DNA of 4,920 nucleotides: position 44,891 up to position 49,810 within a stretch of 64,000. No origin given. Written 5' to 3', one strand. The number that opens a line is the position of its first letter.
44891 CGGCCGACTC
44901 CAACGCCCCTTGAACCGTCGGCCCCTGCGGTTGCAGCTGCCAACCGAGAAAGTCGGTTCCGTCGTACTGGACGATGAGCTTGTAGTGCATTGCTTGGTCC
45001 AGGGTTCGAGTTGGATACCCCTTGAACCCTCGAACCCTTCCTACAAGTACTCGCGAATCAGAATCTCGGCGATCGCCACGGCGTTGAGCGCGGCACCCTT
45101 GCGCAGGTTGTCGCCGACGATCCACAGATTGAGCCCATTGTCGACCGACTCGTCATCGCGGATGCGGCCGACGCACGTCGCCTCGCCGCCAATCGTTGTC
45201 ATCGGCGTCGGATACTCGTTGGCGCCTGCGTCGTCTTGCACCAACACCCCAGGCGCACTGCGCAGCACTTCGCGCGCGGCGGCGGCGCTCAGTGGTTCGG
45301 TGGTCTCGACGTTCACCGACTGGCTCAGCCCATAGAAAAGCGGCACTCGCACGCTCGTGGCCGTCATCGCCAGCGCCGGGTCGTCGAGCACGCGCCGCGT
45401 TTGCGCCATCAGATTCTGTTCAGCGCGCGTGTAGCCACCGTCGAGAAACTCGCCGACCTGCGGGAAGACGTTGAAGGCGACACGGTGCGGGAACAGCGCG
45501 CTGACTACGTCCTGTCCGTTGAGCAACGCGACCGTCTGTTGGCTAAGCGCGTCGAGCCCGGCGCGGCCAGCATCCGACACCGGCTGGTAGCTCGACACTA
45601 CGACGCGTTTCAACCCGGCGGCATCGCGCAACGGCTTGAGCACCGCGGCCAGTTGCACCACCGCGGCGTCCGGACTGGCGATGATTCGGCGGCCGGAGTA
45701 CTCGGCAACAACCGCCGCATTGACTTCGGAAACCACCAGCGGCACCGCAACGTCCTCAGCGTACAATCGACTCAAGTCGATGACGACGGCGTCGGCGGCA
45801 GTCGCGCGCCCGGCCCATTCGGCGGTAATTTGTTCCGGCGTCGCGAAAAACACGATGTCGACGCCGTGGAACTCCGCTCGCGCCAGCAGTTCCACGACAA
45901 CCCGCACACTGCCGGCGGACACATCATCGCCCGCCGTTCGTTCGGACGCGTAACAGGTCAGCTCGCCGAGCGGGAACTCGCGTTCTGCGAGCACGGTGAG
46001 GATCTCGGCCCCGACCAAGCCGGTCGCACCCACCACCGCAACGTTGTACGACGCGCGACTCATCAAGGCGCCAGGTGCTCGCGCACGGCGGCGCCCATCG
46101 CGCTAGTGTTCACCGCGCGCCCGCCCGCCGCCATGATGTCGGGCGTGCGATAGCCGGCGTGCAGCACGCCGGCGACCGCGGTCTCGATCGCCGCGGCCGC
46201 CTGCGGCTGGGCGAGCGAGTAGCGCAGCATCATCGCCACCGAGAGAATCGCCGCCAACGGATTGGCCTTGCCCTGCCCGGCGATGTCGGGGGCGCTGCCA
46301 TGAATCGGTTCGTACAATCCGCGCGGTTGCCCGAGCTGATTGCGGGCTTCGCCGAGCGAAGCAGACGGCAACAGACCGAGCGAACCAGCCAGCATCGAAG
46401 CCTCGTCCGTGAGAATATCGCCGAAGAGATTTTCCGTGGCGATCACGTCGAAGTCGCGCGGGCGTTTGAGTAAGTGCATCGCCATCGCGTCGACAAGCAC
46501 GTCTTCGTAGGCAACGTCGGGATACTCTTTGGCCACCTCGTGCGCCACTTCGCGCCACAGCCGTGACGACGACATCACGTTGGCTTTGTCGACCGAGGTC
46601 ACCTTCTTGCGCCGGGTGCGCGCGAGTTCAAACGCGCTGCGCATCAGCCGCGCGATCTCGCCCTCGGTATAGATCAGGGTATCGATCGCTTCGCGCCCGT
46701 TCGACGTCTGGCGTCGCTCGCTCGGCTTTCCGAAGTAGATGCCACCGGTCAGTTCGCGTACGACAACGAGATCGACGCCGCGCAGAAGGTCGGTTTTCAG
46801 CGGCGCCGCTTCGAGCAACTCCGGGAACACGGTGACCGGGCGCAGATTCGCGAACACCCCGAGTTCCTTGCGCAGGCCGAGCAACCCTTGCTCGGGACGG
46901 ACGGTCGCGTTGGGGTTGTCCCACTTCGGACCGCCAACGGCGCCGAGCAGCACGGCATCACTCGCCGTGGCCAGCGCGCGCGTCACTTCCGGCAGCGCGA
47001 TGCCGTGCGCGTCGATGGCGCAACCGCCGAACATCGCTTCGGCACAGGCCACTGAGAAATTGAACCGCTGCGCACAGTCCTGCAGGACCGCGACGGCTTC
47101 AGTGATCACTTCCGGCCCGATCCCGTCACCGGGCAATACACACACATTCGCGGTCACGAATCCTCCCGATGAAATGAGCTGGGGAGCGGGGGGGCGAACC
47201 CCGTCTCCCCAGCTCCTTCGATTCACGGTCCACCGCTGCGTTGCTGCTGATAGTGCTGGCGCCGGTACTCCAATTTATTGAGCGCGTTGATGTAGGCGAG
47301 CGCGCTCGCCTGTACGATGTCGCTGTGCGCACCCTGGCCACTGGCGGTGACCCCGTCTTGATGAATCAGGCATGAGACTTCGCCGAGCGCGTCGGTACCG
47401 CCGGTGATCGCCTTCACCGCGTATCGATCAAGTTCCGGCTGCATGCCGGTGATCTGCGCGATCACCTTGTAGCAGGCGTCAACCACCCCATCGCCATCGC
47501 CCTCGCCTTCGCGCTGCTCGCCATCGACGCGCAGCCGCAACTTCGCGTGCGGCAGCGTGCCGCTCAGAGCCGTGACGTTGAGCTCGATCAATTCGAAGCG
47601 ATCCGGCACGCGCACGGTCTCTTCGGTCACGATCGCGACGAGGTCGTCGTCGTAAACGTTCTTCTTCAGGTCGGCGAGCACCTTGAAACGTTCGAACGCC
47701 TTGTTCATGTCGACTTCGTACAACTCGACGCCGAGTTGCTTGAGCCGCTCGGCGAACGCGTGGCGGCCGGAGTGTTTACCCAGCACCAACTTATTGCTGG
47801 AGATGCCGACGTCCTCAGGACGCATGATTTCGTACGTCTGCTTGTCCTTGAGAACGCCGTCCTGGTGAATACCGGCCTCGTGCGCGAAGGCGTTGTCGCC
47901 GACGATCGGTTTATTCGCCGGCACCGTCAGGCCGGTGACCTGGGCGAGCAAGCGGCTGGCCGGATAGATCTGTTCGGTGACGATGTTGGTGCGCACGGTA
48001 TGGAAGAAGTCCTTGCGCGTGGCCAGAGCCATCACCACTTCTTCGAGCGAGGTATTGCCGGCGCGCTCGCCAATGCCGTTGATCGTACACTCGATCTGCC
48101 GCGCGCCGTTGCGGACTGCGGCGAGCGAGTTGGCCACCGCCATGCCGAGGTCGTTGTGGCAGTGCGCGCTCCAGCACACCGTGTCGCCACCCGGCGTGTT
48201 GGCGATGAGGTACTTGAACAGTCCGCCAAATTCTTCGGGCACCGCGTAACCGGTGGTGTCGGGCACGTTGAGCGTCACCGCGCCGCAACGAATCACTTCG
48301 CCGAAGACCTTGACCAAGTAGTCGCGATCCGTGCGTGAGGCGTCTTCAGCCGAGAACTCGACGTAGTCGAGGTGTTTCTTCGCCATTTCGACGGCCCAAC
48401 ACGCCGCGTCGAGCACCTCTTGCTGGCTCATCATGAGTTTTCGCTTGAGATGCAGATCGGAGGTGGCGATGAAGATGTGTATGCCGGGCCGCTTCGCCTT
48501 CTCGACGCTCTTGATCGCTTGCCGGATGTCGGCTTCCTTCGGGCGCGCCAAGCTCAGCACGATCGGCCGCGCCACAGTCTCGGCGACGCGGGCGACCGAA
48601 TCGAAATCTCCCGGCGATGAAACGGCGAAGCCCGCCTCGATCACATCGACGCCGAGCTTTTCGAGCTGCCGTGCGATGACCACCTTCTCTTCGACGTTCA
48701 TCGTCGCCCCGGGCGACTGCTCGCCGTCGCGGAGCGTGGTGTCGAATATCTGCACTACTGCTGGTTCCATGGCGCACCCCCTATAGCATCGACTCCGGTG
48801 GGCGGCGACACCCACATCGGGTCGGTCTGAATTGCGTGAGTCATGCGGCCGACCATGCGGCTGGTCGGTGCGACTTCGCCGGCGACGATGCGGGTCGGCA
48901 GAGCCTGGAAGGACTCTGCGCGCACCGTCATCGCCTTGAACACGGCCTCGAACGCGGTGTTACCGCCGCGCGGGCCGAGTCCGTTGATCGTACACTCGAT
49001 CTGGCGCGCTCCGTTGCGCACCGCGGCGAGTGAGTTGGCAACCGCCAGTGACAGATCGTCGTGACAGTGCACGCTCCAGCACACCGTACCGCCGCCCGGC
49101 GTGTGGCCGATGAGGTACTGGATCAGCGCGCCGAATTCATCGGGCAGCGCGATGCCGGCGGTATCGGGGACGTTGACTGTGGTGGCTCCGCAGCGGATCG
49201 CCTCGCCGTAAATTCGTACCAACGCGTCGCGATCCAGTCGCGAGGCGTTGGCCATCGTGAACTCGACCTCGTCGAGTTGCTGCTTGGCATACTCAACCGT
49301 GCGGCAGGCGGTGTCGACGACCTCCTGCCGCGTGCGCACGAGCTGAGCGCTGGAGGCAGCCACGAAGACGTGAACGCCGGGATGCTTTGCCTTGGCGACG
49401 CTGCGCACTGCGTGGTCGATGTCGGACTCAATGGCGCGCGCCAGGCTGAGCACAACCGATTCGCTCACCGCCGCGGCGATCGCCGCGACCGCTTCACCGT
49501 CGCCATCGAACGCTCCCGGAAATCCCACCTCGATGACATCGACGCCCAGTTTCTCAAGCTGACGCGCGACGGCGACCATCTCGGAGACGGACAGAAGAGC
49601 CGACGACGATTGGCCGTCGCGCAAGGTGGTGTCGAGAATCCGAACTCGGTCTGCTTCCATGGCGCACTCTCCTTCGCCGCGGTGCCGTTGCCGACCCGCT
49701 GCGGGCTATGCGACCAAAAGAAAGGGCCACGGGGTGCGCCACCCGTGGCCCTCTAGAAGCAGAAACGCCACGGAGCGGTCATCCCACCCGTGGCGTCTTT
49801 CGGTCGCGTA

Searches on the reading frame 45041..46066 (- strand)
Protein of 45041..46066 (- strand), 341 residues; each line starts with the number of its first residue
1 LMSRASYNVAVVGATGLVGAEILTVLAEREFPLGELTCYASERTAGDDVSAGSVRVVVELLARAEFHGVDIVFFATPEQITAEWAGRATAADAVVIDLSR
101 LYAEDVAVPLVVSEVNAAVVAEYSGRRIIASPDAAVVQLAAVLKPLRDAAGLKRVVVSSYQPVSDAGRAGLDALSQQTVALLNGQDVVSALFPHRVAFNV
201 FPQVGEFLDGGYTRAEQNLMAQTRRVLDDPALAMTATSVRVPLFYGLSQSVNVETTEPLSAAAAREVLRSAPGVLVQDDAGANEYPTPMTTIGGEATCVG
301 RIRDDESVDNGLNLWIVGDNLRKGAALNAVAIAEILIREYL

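Call 6: search_protein_families(library=ncbifam, proteins=[window:45041-46066:-])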
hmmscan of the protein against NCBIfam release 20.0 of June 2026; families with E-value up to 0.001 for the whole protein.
window:45041-46066:- (341 aa): 11 families
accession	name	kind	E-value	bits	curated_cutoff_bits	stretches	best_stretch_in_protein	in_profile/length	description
NF011456.0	PRK14874.1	equivalog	2.5e-112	375.3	223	1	6-340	4-344/346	aspartate-semialdehyde dehydrogenase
TIGR01296.1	asd_B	equivalog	6.1e-104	347.8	324.2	1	8-338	1-338/339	aspartate-semialdehyde dehydrogenase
NF005957.0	PRK08040.1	equivalog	2.6e-79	267.1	273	1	6-341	4-335/336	aspartate-semialdehyde dehydrogenase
NF004224.0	PRK05671.1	equivalog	1.2e-78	265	284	1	6-340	4-335/336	aspartate-semialdehyde dehydrogenase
NF005229.0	PRK06728.1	equivalog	3.6e-78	262.9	628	1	2-339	1-344/347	aspartate-semialdehyde dehydrogenase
NF005368.0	PRK06901.1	equivalog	2.7e-28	99.1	437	1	61-338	59-320/323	oxidoreductase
TIGR00978.1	asd_EA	equivalog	1.7e-26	93.1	301.2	2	8-174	2-187/342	aspartate-semialdehyde dehydrogenase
NF006416.0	PRK08664.1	subfamily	6.3e-24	84.8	232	1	6-339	3-346/350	aspartate-semialdehyde dehydrogenase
TIGR01850.1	argC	equivalog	2.3e-15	56.7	233.6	1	8-99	2-98/345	N-acetyl-gamma-glutamyl-phosphate reductase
NF005144.0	PRK06598.1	subfamily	1.8e-09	37.2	198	1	174-327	200-358/369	aspartate-semialdehyde dehydrogenase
TIGR01745.1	asd_gamma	equivalog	2.7e-06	26.6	402.9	1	178-328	203-357/366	aspartate-semialdehyde dehydrogenase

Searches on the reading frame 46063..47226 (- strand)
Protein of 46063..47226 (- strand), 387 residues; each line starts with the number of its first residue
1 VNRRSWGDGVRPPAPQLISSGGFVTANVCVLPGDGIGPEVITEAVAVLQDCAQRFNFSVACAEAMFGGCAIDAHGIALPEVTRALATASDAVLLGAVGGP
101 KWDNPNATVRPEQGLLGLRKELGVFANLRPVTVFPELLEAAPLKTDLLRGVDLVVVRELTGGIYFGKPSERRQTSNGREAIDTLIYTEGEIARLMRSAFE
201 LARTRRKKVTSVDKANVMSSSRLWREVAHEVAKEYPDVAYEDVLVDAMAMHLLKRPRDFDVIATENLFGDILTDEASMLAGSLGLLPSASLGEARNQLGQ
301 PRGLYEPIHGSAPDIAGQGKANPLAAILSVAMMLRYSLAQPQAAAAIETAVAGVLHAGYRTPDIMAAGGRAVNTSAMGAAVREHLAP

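Call 6: search_protein_families(library=ncbifam, proteins=[window:46063-47226:-])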
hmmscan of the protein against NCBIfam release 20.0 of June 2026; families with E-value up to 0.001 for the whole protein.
window:46063-47226:- (387 aa): 16 families
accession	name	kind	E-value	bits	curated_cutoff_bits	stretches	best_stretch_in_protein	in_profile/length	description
TIGR00169.1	leuB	equivalog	1.4e-146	488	353.2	1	27-379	1-347/349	3-isopropylmalate dehydrogenase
TIGR02088.1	LEU3_arch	subfamily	2.5e-85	286.6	409.8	1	28-370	1-313/324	isopropylmalate/isohomocitrate dehydrogenases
NF002898.0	PRK03437.1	equivalog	3.3e-82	276.6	393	1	26-380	5-340/347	3-isopropylmalate dehydrogenase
NF040626.1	AksF2_Meth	equivalog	4.5e-78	262.8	540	1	27-385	3-330/333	homoisocitrate dehydrogenase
NF040619.1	AksF_Meth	equivalog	6.3e-76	255.7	500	1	27-364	3-330/343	homoisocitrate dehydrogenase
TIGR02089.1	TTC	equivalog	8.4e-71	238.7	470.4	1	27-383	5-350/352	tartrate dehydrogenase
NF006529.0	PRK08997.1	equivalog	1.1e-66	225.2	510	1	26-381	4-331/335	isocitrate dehydrogenase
NF006048.0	PRK08194.1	equivalog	1.1e-61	208.9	501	1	26-378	4-342/352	tartrate dehydrogenase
NF006673.0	PRK09222.1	equivalog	2.2e-58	198.4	509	1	27-383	6-339/482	NADP-dependent isocitrate dehydrogenase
NF040855.1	iso_homocit_dh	equivalog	4.2e-58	197.2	680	1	27-373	3-308/345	isocitrate--homoisocitrate dehydrogenase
TIGR02924.1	ICDH_alpha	equivalog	1e-48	166.6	561.35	1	28-367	3-317/473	isocitrate dehydrogenase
TIGR00175.1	mito_nad_idh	equivalog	9.1e-48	163.1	432.4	1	27-375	5-325/334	isocitrate dehydrogenase (NAD(+))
TIGR00183.1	prok_nadp_idh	equivalog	2.1e-28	99.3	567.3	1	218-385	258-416/417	isocitrate dehydrogenase (NADP(+))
NF005036.0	PRK06451.1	equivalog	3.5e-27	95.2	484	2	240-364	270-386/412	NADP-dependent isocitrate dehydrogenase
NF005425.0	PRK07006.1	equivalog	1.1e-25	90.2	490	1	232-381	269-412/416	NADP-dependent isocitrate dehydrogenase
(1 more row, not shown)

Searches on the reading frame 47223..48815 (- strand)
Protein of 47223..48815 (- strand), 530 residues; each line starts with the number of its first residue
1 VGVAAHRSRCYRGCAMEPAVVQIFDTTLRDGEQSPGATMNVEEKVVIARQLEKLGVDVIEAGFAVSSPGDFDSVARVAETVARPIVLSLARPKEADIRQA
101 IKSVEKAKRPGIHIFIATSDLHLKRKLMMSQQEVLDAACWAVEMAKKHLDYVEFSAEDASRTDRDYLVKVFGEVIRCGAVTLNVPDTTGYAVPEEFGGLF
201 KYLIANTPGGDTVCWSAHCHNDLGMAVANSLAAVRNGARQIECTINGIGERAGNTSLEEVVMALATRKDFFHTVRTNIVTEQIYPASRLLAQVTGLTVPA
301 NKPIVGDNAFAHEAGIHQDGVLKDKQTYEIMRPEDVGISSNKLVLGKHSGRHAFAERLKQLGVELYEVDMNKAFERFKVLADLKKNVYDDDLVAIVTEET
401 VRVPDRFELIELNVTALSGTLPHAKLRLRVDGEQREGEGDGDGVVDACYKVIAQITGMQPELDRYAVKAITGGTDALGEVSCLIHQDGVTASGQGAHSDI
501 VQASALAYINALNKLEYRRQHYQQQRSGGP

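Call 6: search_protein_families(library=ncbifam, proteins=[window:47223-48815:-])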
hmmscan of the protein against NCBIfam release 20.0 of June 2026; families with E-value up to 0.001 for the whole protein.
window:47223-48815:- (530 aa): 26 families (the best 25 are shown)
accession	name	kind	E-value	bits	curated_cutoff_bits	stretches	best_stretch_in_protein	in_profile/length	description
NF002086.0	PRK00915.1-3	equivalog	1.1e-222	740.1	532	1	18-525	4-511/516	2-isopropylmalate synthase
NF002087.0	PRK00915.1-4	equivalog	9.7e-216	717.2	729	1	21-526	7-513/516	2-isopropylmalate synthase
TIGR00973.1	leuA_bact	equivalog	1.5e-205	683.4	598.7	1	21-513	2-494/494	2-isopropylmalate synthase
NF002088.0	PRK00915.1-5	equivalog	2.4e-196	653.2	697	1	21-525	4-508/514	2-isopropylmalate synthase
NF002084.0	PRK00915.1-1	equivalog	6.6e-168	559.5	748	1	21-519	5-503/523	2-isopropylmalate synthase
NF002085.0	PRK00915.1-2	subfamily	2e-146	488.7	517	1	17-517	10-501/504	2-isopropylmalate synthase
TIGR02090.1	LEU1_arch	subfamily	3e-122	408.2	484.75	1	21-396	1-363/363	isopropylmalate/citramalate/homocitrate synthases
NF041069.1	IPMS_Sufob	equivalog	3.2e-116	388.6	600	1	21-398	1-367/371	isopropylmalate synthase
TIGR02660.1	nifV_homocitr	equivalog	4.7e-89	299.2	462.9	1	21-395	2-364/365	homocitrate synthase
TIGR02146.1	LysS_fung_arch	equivalog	1.1e-80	271.4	413.55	1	23-378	1-343/344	homocitrate synthase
NF042434.1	IPMS_Lepto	equivalog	7.1e-70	235.8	500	1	19-380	4-369/374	2-isopropylmalate synthase LeuA2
NF042433.1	CitmalDyn_Leptosp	equivalog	1.2e-63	215.5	950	1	20-482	7-472/514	(R)-citramalate synthase CimA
TIGR00977.1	citramal_synth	equivalog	1.1e-59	202.1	450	1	21-509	2-510/526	citramalate synthase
NF002991.1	PRK03739.1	subfamily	2.5e-48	165.1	455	1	26-514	32-550/550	2-isopropylmalate synthase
TIGR00970.1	leuA_yeast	equivalog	1.8e-36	125.9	697.4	1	25-329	31-349/564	2-isopropylmalate synthase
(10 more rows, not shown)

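Call 8: find_related_loci(query=window:47223-48815:-, collection=genome_contigs, flank=3500)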
Query window:47223-48815:- (530 aa) in genome_contigs; peptide patterns used: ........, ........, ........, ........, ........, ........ (x = any residue, [..] = any of these).
166 stretches matched a pattern; 150 encode a relative of the query (tblastn E <= 1e-3); the best 80 are kept; 80 distinct loci.
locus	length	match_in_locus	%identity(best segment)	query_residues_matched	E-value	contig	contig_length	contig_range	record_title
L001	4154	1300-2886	97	2-530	0e+0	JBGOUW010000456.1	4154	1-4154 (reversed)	MAG: Candidatus Binatia bacterium isolate OBJ_0618_7090110_13 k141_531332_length_4154_cov_17.9885, whole genome shotgun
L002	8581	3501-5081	89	4-530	0e+0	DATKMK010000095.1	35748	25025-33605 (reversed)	MAG TPA_asm: Candidatus Binatia bacterium isolate SMAG_U14709 k141_662890, whole genome shotgun sequence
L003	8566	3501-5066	87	8-530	0e+0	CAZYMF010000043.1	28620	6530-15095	MAG TPA_asm: uncultured Candidatus Binatia bacterium isolate SRP214966_co3_99 genome assembly, contig: NODE_1852_length_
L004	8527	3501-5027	86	21-530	0e+0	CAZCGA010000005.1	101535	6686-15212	MAG TPA_asm: uncultured Candidatus Binatia bacterium isolate SRP119689_co1_8 genome assembly, contig: NODE_172_length_10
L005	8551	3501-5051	84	13-530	0e+0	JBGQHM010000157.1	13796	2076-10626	MAG: Candidatus Binatia bacterium isolate OBJ2_061818_070_72 k141_66303_length_13796_cov_12.9187, whole genome shotgun s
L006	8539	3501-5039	86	17-530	0e+0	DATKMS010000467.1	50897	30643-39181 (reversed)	MAG TPA_asm: Candidatus Margulisiibacteriota bacterium isolate SMAG_U14717 k141_354711, whole genome shotgun sequence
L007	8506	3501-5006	83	21-523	0e+0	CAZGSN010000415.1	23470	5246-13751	MAG TPA_asm: uncultured Candidatus Binatia bacterium isolate binchicken_co200_33 genome assembly, contig: k141_670834, w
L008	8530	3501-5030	83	16-526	0e+0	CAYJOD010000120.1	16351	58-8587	MAG TPA_asm: uncultured Candidatus Binatia bacterium isolate ERP124720_co1_58 genome assembly, contig: NODE_4422_length_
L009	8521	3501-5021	80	17-524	0e+0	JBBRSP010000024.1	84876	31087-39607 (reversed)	MAG: Candidatus Binatia bacterium isolate La2_metabat2.097 La2_metabat2.097_K_3290943L84876_cov_23.9720, whole genome sh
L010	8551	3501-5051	81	14-530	0e+0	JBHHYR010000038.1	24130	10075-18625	MAG: Candidatus Binatia bacterium isolate Maj_2_bin.38 NODE_940_length_24130_cov_6.865254, whole genome shotgun sequence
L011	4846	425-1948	80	12-519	0e+0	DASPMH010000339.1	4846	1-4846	MAG TPA_asm: Terriglobales bacterium isolate SMAG_U12087 k141_168540, whole genome shotgun sequence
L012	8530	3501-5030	79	20-530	0e+0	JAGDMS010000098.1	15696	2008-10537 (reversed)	MAG: Deltaproteobacteria bacterium isolate CTSoil_040 scaffold_1590, whole genome shotgun sequence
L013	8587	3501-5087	77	7-530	0e+0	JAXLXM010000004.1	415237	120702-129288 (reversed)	MAG: Candidatus Binatia bacterium isolate STL-DESB1 C1.37.fa-4, whole genome shotgun sequence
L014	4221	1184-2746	77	7-530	0e+0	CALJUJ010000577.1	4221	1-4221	MAG TPA_asm: uncultured bacterium isolate SRR7515933_bin.87_CONCOCT_v1.1_MAG genome assembly, contig: ERZ869942.12212, w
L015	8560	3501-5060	77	12-530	0e+0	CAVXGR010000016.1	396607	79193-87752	MAG: uncultured delta proteobacterium isolate MFD02416.bin.1.411 genome assembly, contig: contig_53283, whole genome sho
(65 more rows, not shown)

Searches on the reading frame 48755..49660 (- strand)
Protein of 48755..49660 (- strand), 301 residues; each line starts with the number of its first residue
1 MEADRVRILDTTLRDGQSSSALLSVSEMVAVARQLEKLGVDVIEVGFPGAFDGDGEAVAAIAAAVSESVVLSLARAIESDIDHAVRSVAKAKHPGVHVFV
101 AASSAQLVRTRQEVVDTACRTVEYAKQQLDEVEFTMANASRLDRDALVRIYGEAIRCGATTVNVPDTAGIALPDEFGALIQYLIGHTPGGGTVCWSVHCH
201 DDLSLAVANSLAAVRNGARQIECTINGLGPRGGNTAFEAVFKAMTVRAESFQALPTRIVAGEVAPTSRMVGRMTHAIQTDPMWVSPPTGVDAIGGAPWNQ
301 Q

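Call 6: search_protein_families(library=ncbifam, proteins=[window:48755-49660:-])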
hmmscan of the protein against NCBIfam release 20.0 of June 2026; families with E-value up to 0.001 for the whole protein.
window:48755-49660:- (301 aa): 25 families
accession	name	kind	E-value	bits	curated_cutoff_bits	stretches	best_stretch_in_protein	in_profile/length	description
NF002086.0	PRK00915.1-3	equivalog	4.3e-94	315.8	532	1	2-275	3-280/516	2-isopropylmalate synthase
TIGR00973.1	leuA_bact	equivalog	1.5e-90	304.1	598.7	1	5-277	1-277/494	2-isopropylmalate synthase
NF002087.0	PRK00915.1-4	equivalog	7.4e-89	298.6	729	1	2-275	3-280/516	2-isopropylmalate synthase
NF002088.0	PRK00915.1-5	equivalog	3.4e-85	286.5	697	1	5-275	3-277/514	2-isopropylmalate synthase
NF002084.0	PRK00915.1-1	equivalog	1.4e-80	271.3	748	1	4-275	3-278/523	2-isopropylmalate synthase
NF002085.0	PRK00915.1-2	subfamily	6.1e-65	219.9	517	1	3-275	11-276/504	2-isopropylmalate synthase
TIGR02090.1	LEU1_arch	subfamily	4.5e-59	200.4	484.75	1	6-275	1-263/363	isopropylmalate/citramalate/homocitrate synthases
NF041069.1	IPMS_Sufob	equivalog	1.7e-56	192.1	600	1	6-274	1-264/371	isopropylmalate synthase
TIGR02660.1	nifV_homocitr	equivalog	1.5e-43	149.5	462.9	1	6-248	2-241/365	homocitrate synthase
TIGR02146.1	LysS_fung_arch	equivalog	5.7e-39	134.3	413.55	1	8-249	1-240/344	homocitrate synthase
NF042434.1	IPMS_Lepto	equivalog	4.3e-36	124.7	500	1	4-275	4-279/374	2-isopropylmalate synthase LeuA2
TIGR00977.1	citramal_synth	equivalog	2.3e-27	95.5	450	1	6-248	2-254/526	citramalate synthase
NF006049.0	PRK08195.1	subfamily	9e-25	87.4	229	1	3-244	5-245/344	4-hyroxy-2-oxovalerate/4-hydroxy-2-oxopentanoic acid aldolase,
NF042433.1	CitmalDyn_Leptosp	equivalog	4.8e-24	84.8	950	1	4-270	6-275/514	(R)-citramalate synthase CimA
TIGR03217.1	4OH_2_O_val_ald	equivalog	5.9e-22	78.3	286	1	5-243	2-239/334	4-hydroxy-2-oxovalerate aldolase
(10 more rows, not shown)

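Call 42: find_encoding_contigs(protein=window:48755-49660:-, flank=3000, max_places=6)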
Protein window:48755-49660:- (301 aa): 6 contigs read that carry it; 5 places shown.
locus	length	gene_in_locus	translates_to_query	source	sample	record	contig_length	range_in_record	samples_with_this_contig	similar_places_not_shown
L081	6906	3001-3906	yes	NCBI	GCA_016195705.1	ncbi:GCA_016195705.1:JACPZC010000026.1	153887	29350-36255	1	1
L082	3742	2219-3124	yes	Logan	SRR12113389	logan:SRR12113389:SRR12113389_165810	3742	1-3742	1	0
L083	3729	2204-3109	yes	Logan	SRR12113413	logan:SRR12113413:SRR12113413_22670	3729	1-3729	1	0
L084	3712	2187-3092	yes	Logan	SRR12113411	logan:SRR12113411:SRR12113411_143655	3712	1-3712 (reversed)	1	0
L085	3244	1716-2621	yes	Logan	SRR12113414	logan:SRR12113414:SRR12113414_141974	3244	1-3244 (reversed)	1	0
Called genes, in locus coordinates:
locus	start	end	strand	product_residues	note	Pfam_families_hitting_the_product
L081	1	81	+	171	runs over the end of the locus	PF01842:ACT, PF22629:ACT_AHAS_ss, PF13710:ACT_5, PF10369:ALS_ss_C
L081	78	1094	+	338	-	PF02826:2-Hacid_dh_C (weak), PF03446:NAD_binding_2 (weak), PF03807:F420_oxidored, PF07991:KARI_N, PF01450:KARI_C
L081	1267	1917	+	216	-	PF02666:PS_Dcarbxylase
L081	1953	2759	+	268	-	PF01066:CDP-OH_P_transf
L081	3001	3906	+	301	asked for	PF00682:HMGL-like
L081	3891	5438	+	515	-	PF00682:HMGL-like, PF22617:HCS_D2, PF08502:LeuA_dimer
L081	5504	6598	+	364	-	PF00180:Iso_dh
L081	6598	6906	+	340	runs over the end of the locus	PF01118:Semialdhyde_dh, PF02774:Semialdhyde_dhC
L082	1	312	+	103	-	?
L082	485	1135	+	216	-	PF02666:PS_Dcarbxylase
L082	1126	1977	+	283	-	PF01066:CDP-OH_P_transf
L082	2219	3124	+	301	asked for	PF00682:HMGL-like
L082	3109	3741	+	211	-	?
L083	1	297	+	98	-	?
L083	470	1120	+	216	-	PF02666:PS_Dcarbxylase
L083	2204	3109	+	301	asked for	PF00682:HMGL-like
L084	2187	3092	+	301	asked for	PF00682:HMGL-like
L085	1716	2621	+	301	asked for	PF00682:HMGL-like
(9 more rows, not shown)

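Call 61: search_protein_families(library=pfam, proteins=[window:48755-49660:-], max_evalue=0.001)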
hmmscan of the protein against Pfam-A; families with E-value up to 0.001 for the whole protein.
window:48755-49660:- (301 aa): 1 family
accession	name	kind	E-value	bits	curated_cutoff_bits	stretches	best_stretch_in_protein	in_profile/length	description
PF00682.25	HMGL-like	-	1.6e-66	224.8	29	1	5-254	1-244/260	HMGL-like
